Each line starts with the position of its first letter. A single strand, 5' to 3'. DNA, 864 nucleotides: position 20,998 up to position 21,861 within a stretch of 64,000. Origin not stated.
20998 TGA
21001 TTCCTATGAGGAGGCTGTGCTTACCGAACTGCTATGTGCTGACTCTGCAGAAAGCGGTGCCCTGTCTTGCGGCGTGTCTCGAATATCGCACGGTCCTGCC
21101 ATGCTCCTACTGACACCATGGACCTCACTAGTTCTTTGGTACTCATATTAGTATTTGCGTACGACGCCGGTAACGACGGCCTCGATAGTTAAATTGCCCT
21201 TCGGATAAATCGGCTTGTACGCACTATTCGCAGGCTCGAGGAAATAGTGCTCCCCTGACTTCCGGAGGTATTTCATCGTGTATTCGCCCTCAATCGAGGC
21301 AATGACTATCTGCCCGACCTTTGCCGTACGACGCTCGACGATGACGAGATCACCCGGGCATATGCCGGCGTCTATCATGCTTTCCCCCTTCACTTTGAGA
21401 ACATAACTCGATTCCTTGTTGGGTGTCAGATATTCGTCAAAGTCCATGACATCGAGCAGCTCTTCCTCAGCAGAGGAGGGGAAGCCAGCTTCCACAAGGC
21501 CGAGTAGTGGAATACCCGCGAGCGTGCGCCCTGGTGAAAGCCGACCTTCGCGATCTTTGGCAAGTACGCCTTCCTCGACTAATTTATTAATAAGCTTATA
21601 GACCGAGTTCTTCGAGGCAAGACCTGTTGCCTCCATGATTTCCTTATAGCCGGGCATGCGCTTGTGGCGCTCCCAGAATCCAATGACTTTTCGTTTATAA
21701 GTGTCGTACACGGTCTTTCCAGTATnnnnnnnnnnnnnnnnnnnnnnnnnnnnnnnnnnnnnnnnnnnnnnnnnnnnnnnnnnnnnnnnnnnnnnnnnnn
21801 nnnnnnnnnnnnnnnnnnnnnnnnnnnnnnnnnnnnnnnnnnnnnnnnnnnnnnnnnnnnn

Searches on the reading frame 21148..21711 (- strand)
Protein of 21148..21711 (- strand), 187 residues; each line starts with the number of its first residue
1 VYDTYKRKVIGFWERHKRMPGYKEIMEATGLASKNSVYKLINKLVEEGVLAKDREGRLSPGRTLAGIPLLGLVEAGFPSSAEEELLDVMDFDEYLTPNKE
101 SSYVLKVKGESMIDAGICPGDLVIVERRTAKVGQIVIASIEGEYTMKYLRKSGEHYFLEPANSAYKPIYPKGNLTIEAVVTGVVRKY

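Call 5: search_protein_families(library=pfam, proteins=[window:21148-21711:-], max_evalue=1)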
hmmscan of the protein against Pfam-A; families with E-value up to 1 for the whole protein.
window:21148-21711:- (187 aa): 6 families
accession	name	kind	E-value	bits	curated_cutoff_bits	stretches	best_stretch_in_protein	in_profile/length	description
PF00717.28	Peptidase_S24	-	3e-25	88.6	23.3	1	68-180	1-115/116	Peptidase S24-like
PF09339.16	HTH_IclR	-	0.0019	18.4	22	1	16-53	15-51/52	IclR helix-turn-helix domain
PF13730.12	HTH_36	-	0.02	15.1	25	1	20-48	26-53/55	Helix-turn-helix domain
PF01726.22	LexA_DNA_bind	-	0.061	13.6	23.7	1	19-52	25-58/65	LexA DNA binding domain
PF21100.3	MCM_C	-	0.07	13.4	27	1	23-54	26-57/64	MCM protein C-terminal winged helix-turn-helix domain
PF03965.22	Penicillinase_R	-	0.19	12.5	22.6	1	24-57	22-58/115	Penicillinase repressor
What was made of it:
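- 21148..21711 (-): lexA. Peptidase_S24 at 3e-25 (call 5).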

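Call 6: search_protein_families(library=ncbifam, proteins=[window:21148-21711:-], max_evalue=1)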
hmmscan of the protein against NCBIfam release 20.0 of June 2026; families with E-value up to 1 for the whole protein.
window:21148-21711:- (187 aa): 6 families
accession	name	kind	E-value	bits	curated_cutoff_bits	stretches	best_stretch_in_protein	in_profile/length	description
TIGR00498.1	lexA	equivalog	1.1e-33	116.6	110.95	1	16-186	22-201/203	transcriptional repressor LexA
NF007621.2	PRK10276.1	subfamily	4e-28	97.8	110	1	74-184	1-114/115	translesion error-prone DNA polymerase V autoproteolytic subunit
NF051876.1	transXXX_HumD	equivalog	6.6e-08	32.6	120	1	76-184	2-111/129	HumD family translesion DNA polymerase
NF053606.1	Sta1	subfamily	0.042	14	80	1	32-62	46-76/100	Sta1 family transcriptional regulator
NF041423.1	MobC_subf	subfamily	0.15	11.4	200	1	23-73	34-84/240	MobC family replication-relaxation protein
TIGR02018.2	his_ut_repres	equivalog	0.18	11.1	220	1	11-54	15-57/226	histidine utilization transcriptional repressor HutC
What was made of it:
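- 21148..21711 (-): TIGR00498 lexA scores 116.6 bits, above its cut-off of 110.95 (call 6).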
